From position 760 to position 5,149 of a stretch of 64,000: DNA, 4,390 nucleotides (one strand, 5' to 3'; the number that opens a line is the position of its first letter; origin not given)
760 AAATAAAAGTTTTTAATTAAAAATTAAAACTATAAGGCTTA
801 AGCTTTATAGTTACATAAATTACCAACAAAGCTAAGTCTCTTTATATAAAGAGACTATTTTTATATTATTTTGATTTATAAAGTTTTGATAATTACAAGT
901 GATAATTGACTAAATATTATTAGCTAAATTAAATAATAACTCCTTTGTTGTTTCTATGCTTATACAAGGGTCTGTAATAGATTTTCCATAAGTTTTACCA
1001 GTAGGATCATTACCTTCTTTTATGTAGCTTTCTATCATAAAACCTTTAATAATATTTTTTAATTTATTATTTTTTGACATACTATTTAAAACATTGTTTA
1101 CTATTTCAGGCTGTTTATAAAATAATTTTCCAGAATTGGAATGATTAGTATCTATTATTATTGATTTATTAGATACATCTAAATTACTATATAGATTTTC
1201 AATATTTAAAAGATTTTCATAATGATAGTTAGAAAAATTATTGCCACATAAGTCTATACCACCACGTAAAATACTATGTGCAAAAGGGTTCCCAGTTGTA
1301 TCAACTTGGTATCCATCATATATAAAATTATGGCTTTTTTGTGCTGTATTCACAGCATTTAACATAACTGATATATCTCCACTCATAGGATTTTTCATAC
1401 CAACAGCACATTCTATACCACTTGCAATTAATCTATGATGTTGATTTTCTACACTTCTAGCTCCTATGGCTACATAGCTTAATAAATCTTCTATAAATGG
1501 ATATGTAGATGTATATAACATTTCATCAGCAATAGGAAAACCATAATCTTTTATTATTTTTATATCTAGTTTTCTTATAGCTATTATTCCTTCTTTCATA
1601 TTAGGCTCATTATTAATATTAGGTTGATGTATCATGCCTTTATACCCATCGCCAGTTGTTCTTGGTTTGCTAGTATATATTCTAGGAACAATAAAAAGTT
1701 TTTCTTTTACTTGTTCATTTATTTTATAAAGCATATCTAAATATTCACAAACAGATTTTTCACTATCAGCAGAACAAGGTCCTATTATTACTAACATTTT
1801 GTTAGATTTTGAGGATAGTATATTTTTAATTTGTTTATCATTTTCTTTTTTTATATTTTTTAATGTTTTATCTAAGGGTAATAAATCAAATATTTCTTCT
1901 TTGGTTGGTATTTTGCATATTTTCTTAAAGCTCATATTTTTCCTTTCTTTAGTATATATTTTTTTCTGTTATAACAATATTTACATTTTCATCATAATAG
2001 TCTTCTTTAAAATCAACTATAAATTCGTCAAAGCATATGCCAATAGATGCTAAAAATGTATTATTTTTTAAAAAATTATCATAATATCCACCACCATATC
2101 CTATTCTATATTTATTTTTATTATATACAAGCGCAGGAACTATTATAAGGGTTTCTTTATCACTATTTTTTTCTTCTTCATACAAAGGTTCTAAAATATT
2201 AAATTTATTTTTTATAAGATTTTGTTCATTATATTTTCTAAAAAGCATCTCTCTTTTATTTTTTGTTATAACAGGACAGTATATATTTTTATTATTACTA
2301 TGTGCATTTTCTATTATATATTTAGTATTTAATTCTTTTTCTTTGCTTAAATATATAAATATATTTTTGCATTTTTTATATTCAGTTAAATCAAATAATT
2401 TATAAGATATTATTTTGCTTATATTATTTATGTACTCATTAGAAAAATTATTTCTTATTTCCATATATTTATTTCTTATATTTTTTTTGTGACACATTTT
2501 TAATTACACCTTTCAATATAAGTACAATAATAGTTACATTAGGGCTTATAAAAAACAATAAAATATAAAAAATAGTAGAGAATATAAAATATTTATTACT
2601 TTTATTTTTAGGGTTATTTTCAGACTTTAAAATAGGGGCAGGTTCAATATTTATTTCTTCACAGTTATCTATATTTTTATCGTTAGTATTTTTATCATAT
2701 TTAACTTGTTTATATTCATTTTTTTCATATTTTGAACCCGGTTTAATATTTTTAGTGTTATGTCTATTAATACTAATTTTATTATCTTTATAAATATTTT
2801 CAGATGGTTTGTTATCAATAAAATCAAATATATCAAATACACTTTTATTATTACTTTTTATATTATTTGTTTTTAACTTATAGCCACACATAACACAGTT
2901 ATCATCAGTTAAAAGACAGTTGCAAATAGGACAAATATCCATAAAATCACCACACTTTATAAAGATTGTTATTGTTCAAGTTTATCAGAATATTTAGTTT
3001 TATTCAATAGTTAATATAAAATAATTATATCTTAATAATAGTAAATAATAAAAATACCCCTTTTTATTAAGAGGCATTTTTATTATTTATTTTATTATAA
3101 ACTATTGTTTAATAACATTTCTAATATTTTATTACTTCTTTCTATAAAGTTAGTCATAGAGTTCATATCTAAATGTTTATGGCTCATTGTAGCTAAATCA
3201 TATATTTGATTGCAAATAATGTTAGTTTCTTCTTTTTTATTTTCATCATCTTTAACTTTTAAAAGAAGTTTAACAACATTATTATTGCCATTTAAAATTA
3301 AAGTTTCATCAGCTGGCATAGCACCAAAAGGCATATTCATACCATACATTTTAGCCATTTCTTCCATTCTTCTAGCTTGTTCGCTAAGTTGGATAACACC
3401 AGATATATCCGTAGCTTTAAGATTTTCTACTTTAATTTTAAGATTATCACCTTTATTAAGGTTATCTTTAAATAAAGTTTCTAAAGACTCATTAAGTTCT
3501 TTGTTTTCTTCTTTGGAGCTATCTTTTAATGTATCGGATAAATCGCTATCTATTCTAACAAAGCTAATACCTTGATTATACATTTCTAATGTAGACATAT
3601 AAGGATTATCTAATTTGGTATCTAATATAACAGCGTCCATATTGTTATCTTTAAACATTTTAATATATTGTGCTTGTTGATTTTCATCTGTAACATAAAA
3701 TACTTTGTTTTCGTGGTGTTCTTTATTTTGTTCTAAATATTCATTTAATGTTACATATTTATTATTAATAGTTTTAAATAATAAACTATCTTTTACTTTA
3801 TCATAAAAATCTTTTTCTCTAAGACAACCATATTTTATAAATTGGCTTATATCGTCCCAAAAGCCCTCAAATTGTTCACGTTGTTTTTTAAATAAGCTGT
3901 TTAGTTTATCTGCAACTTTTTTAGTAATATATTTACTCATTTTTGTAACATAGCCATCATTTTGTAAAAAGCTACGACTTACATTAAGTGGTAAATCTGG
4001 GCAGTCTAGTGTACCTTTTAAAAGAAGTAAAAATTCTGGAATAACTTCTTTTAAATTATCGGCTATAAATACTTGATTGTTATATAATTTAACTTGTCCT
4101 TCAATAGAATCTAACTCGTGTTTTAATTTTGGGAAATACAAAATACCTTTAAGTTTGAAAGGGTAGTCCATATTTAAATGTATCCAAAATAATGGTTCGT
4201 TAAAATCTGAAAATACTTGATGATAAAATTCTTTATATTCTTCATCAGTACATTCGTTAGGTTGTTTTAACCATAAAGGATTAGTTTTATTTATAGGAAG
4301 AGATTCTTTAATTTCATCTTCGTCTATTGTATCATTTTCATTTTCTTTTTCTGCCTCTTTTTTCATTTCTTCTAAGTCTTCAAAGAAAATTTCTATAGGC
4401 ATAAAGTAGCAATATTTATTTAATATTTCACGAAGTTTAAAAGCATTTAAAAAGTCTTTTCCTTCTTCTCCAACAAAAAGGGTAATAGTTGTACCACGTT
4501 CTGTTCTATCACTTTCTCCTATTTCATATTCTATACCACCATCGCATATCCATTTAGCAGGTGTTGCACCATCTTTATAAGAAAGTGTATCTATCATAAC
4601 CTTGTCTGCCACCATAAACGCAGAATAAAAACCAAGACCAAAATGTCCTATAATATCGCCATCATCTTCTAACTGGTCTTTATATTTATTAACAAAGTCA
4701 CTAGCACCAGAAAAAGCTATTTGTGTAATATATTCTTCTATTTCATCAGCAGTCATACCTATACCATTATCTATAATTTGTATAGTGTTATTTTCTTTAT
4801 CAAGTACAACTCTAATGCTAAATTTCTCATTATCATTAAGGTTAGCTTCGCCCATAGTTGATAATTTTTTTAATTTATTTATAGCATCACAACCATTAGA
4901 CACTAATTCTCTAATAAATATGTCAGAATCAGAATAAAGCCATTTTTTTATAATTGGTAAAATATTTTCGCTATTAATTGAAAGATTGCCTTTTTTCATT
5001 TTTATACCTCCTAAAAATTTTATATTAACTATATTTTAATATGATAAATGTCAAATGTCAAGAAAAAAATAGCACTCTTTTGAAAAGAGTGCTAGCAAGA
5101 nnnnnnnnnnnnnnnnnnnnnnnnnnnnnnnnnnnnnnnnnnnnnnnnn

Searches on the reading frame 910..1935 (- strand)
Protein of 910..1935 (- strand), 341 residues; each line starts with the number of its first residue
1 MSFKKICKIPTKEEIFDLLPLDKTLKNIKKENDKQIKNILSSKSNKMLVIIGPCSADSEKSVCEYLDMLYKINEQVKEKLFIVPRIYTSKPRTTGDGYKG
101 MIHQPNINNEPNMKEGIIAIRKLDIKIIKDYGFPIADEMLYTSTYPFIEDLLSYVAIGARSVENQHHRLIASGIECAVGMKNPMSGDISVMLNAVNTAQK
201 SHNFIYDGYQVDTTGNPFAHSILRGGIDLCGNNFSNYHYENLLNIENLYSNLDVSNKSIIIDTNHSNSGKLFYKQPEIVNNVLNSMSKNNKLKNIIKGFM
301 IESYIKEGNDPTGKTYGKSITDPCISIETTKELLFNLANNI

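Call 92: search_protein_families(library=pfam, proteins=[window:910-1935:-], max_evalue=0.00001)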
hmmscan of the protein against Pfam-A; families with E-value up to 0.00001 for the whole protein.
window:910-1935:- (341 aa): 1 family
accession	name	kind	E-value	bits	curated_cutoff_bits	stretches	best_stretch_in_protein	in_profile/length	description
PF00793.26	DAHP_synth_1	-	1.4e-45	155.8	25.5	1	35-333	8-268/270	DAHP synthetase I family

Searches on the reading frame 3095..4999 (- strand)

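Call 92: search_protein_families(library=pfam, proteins=[window:3095-4999:-], max_evalue=0.00001)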
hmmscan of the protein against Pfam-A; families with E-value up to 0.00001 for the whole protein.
window:3095-4999:- (634 aa): 3 families
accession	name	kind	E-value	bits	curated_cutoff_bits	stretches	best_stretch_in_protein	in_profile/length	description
PF00183.23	HSP90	-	4e-56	191.5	24.4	1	208-631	55-491/518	Hsp90 protein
PF13589.12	HATPase_c_3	-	1.5e-08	35.2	25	1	29-143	7-95/137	Histidine kinase-, DNA gyrase B-, and HSP90-like ATPase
PF02518.31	HATPase_c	-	3.1e-06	28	26.4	1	29-176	10-107/111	Histidine kinase-, DNA gyrase B-, and HSP90-like ATPase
